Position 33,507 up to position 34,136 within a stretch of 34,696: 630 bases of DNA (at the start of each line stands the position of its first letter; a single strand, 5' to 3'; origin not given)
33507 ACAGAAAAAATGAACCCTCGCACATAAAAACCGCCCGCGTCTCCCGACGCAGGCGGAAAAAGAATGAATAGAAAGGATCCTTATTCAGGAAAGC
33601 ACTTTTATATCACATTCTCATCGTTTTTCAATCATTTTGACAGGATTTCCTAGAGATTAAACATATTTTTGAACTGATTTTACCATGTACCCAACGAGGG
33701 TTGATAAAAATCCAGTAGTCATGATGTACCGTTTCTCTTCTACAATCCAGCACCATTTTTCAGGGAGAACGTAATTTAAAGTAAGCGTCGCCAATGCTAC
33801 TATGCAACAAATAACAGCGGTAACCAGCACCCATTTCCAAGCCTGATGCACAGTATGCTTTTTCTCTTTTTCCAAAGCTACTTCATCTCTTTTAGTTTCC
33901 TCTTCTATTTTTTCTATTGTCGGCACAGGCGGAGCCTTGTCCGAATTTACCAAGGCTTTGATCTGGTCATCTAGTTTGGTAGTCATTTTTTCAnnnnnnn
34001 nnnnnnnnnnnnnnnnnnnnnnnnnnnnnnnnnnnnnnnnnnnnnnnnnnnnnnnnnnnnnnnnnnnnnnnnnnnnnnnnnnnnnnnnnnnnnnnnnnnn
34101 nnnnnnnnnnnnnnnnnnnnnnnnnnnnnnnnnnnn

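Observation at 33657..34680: PanAT-like toxin-antitoxin pair (Panacea-domain protein plus coupled small TM protein) abutting the prophage integrase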

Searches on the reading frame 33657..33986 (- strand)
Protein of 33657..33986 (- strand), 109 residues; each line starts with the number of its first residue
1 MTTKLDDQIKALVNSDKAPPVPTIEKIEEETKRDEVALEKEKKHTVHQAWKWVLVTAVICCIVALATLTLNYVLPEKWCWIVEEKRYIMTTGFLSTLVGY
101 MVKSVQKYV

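Call 3: search_protein_families(library=pfam, proteins=[window:33657-33986:-], max_evalue=1)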
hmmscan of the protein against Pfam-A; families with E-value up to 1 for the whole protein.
window:33657-33986:- (109 aa): 7 families
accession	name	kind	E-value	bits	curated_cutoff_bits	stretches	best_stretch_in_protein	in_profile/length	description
PF06781.17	CrgA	-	5.5e-05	23.7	24.8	1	28-102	10-84/89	Cell division protein CrgA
PF11449.14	ArsP_2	-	0.0041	16.8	32.5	1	24-74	139-191/359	Putative, 10TM heavy-metal exporter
PF14927.11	Neurensin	-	0.011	15.9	27.7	1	31-87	22-78/132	Neurensin/Transmembrane protein 74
PF01284.28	MARVEL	-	0.04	14.4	32.8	1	42-78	31-72/135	Membrane-associating domain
PF03806.19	ABG_transport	-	0.048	12.3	27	1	30-101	236-303/502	AbgT putative transporter family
PF15636.11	Tox-GHH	-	0.083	13.3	25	1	80-108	36-64/78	GHH signature containing HNH/Endo VII superfamily nuclease toxin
PF17093.10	PBP_N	-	0.1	13.1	30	1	13-66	47-98/138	Penicillin-binding protein N-terminus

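Call 4: search_protein_families(library=ncbifam, proteins=[window:33657-33986:-], max_evalue=1)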
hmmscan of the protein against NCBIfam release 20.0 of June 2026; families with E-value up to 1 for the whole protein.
window:33657-33986:- (109 aa): 1 family
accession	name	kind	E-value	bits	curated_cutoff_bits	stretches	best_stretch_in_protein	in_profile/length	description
NF037952.1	spanin2_3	subfamily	0.5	10.5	80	1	22-62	54-94/98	bacteriophage spanin2 family protein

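Call 6: search_protein_families(library=padloc, proteins=[window:33657-33986:-], max_evalue=1)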
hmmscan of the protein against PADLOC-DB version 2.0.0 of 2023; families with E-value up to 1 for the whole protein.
window:33657-33986:- (109 aa): 0 families

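Call 7: search_protein_families(library=phrogs, proteins=[window:33657-33986:-], max_evalue=0.1)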
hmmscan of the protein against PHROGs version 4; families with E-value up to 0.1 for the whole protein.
window:33657-33986:- (109 aa): 2 families
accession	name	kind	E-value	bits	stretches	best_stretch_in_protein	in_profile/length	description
phrog_14224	-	unknown function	0.025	15.8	1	16-71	22-75/125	-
phrog_5952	-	unknown function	0.065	13.3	1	28-102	12-81/286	-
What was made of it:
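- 33657..33986 (-): Candidate panT: a 109-aa membrane protein. It has a charged cytoplasmic N-terminus (aa 1-48), TM1 at aa ~50-73, a conserved LPExWCW loop, and a G/S/T-rich helix 2 (aa 83-108) ending in SVQKY. No curated family matches (calls 3, 4, 6, 7).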

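Call 13: find_homologous_proteins(query=window:33657-33986:-, max_evalue=0.01)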
Query window:33657-33986:- (109 aa): 5 proteins with E <= 0.01 among 5 candidates.
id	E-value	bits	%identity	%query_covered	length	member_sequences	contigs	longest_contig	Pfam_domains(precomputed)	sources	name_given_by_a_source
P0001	1.2e-57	210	89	100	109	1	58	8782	-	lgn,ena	-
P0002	1.8e-38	148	65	98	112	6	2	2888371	-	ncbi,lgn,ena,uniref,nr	ncbi:hypothetical protein [Akkermansia muciniphila]|uniref:hypothetical protein n=1 Tax=Akkermansia 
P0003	6.1e-37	144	61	98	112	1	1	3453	-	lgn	-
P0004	3.8e-36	141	61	98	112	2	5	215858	-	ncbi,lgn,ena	-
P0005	3.5e-25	106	100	50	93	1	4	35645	-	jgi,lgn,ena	-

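Call 18: find_encoding_contigs(protein=P0002, flank=8000, max_places=4)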
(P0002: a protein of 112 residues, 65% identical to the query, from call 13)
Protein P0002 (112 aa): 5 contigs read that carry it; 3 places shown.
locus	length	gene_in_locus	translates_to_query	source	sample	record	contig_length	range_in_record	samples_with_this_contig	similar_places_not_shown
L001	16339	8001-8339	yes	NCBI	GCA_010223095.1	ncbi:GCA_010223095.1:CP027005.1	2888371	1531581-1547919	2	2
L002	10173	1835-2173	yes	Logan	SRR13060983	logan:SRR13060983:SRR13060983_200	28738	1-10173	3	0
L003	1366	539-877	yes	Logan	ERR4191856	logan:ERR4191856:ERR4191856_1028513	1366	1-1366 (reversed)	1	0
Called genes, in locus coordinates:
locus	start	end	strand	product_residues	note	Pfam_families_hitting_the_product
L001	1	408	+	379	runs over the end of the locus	PF00589:Phage_integrase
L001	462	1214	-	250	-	-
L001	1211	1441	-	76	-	-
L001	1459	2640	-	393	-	PF00772:DnaB, PF13481:AAA_25 (weak), PF03796:DnaB_C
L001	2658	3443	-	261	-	-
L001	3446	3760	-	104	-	-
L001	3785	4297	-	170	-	-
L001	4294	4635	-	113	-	-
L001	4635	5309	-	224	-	-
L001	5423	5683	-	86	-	-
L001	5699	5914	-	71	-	-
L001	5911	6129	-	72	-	-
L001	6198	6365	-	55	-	-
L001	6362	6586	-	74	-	-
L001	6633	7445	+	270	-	PF00717:Peptidase_S24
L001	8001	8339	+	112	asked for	-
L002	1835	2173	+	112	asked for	-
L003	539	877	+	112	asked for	-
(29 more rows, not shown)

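Call 19: find_encoding_contigs(protein=P0004, flank=8000, max_places=4)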
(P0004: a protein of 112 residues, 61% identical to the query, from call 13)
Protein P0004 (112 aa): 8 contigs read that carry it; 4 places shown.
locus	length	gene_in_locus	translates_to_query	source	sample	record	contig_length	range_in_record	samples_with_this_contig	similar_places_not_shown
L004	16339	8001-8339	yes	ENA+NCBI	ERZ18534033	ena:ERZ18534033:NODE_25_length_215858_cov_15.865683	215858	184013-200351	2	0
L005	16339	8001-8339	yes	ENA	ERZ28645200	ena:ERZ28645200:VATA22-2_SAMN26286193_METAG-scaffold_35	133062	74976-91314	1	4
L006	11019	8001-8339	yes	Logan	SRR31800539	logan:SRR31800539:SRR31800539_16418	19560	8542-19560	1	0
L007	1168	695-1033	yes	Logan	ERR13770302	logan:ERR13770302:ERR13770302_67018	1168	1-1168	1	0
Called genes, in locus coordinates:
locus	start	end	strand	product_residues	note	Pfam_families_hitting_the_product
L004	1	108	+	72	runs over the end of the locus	-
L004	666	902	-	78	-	-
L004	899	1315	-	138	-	-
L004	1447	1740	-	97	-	-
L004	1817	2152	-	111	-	-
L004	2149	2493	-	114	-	-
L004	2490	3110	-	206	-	PF09588:YqaJ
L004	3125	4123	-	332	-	-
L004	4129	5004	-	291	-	PF03837:RecT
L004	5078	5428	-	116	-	-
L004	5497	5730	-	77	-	-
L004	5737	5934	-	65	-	-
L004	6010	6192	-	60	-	-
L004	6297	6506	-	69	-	-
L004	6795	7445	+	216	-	PF00717:Peptidase_S24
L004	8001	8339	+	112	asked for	-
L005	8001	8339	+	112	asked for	-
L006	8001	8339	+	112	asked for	-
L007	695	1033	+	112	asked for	-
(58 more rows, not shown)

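Call 20: find_encoding_contigs(protein=P0005, flank=6000, max_places=4)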
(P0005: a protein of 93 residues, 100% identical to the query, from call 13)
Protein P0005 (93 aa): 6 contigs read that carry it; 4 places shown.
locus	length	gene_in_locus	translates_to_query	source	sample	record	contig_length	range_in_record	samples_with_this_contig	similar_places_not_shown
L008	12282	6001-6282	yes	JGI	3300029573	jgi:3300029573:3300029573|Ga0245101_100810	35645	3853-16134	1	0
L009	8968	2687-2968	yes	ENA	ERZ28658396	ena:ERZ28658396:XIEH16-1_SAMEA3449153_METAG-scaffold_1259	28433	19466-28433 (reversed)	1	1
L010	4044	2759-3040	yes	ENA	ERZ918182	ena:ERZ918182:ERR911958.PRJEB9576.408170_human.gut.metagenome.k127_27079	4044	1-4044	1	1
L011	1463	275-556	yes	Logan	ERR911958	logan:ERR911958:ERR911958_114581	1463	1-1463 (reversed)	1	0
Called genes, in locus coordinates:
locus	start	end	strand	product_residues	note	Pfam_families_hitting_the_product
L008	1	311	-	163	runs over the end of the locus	PF05869:Dam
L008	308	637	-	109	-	-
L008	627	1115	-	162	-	-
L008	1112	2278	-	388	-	PF10926:DUF2800, PF12705:PDDEXK_1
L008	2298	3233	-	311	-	-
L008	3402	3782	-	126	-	-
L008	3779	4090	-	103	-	-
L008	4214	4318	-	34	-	-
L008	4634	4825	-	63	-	-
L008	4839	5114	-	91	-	-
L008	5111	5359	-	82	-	-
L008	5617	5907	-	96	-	-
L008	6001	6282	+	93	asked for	-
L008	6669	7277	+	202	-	-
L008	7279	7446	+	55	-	-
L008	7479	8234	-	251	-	-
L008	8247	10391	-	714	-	-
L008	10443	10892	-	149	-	PF14237:GYF_2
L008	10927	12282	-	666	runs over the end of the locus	-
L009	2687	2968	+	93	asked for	-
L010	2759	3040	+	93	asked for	-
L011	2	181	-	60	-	?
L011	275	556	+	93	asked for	-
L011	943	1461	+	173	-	?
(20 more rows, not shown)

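Call 23: find_encoding_contigs(protein=P0001, flank=8000, max_places=6)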
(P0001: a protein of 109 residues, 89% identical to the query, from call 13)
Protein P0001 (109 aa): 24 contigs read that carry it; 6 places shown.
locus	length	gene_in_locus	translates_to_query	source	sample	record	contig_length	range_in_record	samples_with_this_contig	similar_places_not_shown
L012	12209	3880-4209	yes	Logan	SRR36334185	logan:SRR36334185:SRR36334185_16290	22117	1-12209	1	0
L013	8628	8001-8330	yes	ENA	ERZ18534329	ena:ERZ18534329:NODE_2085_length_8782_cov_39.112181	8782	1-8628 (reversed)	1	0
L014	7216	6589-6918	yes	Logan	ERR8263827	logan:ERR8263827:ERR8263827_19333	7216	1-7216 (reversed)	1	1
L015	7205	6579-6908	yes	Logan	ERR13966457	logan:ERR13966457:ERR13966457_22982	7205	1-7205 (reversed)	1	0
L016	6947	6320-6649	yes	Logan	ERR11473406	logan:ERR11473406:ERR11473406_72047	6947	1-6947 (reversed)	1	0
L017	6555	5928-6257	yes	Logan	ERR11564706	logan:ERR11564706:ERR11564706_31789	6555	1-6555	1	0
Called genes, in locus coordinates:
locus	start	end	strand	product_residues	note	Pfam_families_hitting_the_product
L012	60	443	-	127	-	-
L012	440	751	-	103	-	-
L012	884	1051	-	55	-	-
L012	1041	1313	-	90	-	-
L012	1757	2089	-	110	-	-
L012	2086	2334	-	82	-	-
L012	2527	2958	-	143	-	-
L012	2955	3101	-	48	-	-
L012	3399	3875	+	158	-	PF13274:SocA_Panacea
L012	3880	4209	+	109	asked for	-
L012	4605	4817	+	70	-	PF02597:ThiS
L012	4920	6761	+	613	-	PF02518:HATPase_c (weak), PF13589:HATPase_c_3, PF01119:DNA_mis_repair, PF08676:MutL_C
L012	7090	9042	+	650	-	PF04932:Wzy_C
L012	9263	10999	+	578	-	PF12161:HsdM_N, PF02384:N6_Mtase, PF01170:UPF0020 (weak), PF05175:MTS (faint), PF07669:Eco57I (weak)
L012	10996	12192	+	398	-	PF01420:Methylase_S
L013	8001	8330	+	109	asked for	-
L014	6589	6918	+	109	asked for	-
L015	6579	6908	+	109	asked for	-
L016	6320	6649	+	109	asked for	-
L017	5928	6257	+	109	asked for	-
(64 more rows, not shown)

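Call 24: find_encoding_contigs(protein=P0003, flank=8000, max_places=3)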
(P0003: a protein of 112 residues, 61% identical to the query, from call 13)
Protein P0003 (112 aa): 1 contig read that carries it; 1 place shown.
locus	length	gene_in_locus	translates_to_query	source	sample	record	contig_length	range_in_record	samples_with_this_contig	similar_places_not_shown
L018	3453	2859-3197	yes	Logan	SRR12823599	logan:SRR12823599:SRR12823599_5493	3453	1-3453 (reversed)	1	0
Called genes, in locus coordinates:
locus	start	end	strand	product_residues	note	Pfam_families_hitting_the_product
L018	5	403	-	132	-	-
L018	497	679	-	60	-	-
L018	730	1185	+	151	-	-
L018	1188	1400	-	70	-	-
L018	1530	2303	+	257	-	PF00717:Peptidase_S24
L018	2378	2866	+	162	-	PF13274:SocA_Panacea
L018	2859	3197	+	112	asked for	-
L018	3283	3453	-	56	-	?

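Call 25: find_encoding_contigs(protein=window:33657-33986:-, flank=8000, max_places=6)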
Protein window:33657-33986:- (109 aa): 24 contigs read that carry it; 6 places shown.
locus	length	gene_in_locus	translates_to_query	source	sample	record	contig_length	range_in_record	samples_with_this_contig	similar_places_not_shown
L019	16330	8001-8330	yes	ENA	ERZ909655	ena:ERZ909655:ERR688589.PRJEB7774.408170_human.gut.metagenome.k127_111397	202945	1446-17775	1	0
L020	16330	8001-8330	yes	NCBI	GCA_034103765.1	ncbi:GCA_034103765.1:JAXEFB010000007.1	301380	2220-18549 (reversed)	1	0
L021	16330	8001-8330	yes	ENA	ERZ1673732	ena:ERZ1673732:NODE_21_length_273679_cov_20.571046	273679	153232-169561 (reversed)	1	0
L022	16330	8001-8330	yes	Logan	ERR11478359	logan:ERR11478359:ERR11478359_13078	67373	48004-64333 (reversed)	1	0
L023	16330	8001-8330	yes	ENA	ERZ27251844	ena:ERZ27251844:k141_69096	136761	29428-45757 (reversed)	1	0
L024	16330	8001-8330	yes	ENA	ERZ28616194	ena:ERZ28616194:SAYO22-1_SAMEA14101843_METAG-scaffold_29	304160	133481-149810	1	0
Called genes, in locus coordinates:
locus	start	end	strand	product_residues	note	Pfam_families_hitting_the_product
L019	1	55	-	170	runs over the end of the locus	PF02075:RuvC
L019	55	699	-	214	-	PF09588:YqaJ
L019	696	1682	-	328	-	-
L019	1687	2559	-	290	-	PF03837:RecT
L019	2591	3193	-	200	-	-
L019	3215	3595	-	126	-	-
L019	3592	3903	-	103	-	-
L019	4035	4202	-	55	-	-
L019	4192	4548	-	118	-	-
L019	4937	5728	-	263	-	PF02498:Bro-N, PF03374:ANT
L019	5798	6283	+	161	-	PF14163:SieB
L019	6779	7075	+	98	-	-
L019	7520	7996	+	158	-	PF13274:SocA_Panacea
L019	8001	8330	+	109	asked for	-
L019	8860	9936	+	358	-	PF03462:PCRF, PF00472:RF-1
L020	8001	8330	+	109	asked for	-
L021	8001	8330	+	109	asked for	-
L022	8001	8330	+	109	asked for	-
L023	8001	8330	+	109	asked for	-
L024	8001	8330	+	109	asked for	-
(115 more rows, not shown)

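Call 43: predict_structure(alignment_id=A1)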
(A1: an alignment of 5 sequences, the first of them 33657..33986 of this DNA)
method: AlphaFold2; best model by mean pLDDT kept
length: 109 residues; sequences in the alignment: 5
mean_pLDDT: 61.5   pTM: 0.32
mean pLDDT of the five models: 61.5, 61.4, 59.6, 59.3, 53.9
residues with pLDDT >= 90: 0; 70-90: 21; 50-70: 83; < 50: 5
segments of 3 or more residues with pLDDT < 50: 15-18
pLDDT, mean of each block of 10 residues (from residue 1): 58 52 55 56 61 73 72 58 60 69 62
secondary structure, 60 per line:
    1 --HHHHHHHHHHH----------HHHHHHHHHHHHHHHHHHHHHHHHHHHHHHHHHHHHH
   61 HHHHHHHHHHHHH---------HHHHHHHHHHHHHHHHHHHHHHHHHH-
elements in order: H3-13 H24-73 H83-108

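Call 47: search_protein_representatives(alignment_id=A1)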
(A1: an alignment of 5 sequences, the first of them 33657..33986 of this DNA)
Query: 5 sequences, 112 profile positions. Proteins with E-value up to 0.001 (for the whole library): 18; up to 1e-10: 8; up to 1e-30: 1. The best 18 are listed.
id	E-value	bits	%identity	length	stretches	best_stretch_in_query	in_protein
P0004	5.9e-63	226.0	-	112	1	1-112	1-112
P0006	6.1e-27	110.0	-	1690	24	53-99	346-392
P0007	1.1e-22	96.3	-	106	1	21-111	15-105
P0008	1.0e-18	83.5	-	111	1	1-112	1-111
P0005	1.4e-17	79.9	-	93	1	1-57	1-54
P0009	4.4e-15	71.8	-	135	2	4-111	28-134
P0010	2.0e-14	69.7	-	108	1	20-112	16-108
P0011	1.1e-13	67.3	-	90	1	29-112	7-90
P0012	3.5e-09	52.9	-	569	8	54-99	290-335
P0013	4.4e-09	52.5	-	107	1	20-112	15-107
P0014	5.3e-06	42.6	-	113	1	27-111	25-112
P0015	1.2e-05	41.5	-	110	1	14-109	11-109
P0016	2.2e-05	40.6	-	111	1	31-106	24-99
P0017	2.0e-04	37.5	-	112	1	36-107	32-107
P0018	2.2e-04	37.4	-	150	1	27-110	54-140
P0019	6.2e-04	35.9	-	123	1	7-112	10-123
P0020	7.5e-04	35.7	-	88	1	31-99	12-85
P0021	7.6e-04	35.7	-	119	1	14-112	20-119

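Call 52: find_related_loci(query=A3, collection=genome_contigs, flank=4000)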
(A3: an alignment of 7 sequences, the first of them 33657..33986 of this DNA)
Query A3 (109 aa) in genome_contigs; peptide patterns used: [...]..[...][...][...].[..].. (x = any residue, [..] = any of these).
20 stretches matched a pattern, but none encodes a relative of the query by tblastn (E <= 1e-3).

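Call 54: find_related_loci(query=A4, collection=genome_contigs, flank=4000)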
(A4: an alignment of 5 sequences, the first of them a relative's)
Query A4 (108 aa) in genome_contigs; peptide patterns used: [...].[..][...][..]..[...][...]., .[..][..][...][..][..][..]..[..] (x = any residue, [..] = any of these).
20 stretches matched a pattern; 2 encode a relative of the query (tblastn E <= 1e-3); 2 distinct loci.
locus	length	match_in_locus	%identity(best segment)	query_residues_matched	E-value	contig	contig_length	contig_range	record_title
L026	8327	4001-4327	40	3-107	1e-19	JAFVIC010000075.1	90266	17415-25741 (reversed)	MAG: Akkermansia sp. isolate RGIG5191 Sheep_Cecum-1__c456306, whole genome shotgun sequence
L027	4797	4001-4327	39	3-107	1e-18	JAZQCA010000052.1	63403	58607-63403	MAG: Akkermansia sp. isolate T1900044639_TS20190105.MAGScoT_cleanbin_000021 SGB_1224_k141_1502002, whole genome shotgun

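Call 57: find_related_loci(query=A4, collection=metagenome_contigs, flank=4000)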
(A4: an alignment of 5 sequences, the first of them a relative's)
Query A4 (108 aa) in metagenome_contigs; peptide patterns used: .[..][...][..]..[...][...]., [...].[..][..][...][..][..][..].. (x = any residue, [..] = any of these).
123 stretches matched a pattern, but none encodes a relative of the query by tblastn (E <= 1e-3).
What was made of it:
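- Tried and rejected: Other collection scans: the genome scan anchored on the window protein, and the metagenome scan, both found no tblastn-confirmed loci (calls 52, 57).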

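Call 58: find_homologous_proteins(query=A2, max_evalue=0.001)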
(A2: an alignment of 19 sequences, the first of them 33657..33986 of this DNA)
Query A2 (19 sequences) (109 aa, profile of the alignment): 10 proteins with E <= 0.001 among 909 candidates.
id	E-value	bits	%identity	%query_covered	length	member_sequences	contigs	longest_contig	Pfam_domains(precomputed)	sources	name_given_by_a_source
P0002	8.6e-42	160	65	98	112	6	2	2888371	-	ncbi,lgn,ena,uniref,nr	ncbi:hypothetical protein [Akkermansia muciniphila]|uniref:hypothetical protein n=1 Tax=Akkermansia 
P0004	1.1e-41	159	61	98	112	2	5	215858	-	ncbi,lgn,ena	-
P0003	4.4e-41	157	61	98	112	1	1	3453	-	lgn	-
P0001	6.1e-36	141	89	100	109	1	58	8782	-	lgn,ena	-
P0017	1.1e-26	111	28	79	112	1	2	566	-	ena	-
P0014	2.6e-26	110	28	98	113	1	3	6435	-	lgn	-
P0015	5.3e-26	109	24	75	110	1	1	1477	-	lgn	-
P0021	1.2e-18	85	25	73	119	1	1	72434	-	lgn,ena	-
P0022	2.0e-16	78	29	61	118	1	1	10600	-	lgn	-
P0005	8.5e-7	47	100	50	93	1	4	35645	-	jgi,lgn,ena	-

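Call 59: find_encoding_contigs(protein=P0021, flank=4000, max_places=2)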
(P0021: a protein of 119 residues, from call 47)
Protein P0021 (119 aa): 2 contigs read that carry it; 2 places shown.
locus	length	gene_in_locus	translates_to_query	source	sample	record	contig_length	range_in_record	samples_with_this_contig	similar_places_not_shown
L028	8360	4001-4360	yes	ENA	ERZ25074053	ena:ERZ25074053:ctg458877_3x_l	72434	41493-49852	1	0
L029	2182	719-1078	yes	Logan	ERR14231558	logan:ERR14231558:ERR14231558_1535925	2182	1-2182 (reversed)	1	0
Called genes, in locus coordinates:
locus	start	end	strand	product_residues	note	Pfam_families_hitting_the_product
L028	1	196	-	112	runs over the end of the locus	PF05930:Phage_AlpA, PF12728:HTH_17 (weak)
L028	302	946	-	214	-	-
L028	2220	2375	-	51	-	-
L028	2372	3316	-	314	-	PF12760:Zn_ribbon_IS1595, PF12762:DDE_Tnp_IS1595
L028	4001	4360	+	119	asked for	-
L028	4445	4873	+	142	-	PF13274:SocA_Panacea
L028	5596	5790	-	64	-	-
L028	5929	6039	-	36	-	-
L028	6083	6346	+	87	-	PF13518:HTH_28 (faint)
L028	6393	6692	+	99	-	PF13276:HTH_21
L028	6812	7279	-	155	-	-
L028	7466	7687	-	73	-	PF13683:rve_3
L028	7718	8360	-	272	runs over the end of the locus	-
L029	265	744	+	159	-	PF13274:SocA_Panacea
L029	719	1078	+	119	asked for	-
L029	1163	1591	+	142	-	PF13274:SocA_Panacea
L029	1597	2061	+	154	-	-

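Call 60: find_encoding_contigs(protein=P0022, flank=4000, max_places=2)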
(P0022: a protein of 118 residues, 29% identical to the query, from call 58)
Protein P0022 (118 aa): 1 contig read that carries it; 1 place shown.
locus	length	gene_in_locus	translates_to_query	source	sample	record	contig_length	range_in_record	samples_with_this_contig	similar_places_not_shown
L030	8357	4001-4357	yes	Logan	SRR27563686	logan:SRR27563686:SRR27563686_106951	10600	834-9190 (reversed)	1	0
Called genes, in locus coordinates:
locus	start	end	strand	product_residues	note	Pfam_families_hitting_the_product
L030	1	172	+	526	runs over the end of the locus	?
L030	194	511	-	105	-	-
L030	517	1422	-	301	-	PF26915:Phage_P4_cII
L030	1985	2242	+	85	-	-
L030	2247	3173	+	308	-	PF10546:P63C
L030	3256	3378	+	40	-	-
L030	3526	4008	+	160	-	PF13274:SocA_Panacea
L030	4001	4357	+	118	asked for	-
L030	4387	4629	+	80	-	-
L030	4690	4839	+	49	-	-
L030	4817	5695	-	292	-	PF12760:Zn_ribbon_IS1595, PF12762:DDE_Tnp_IS1595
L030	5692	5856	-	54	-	-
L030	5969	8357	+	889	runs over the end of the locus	PF13588:HSDR_N_2 (weak), PF02384:N6_Mtase, PF01170:UPF0020 (weak), PF07669:Eco57I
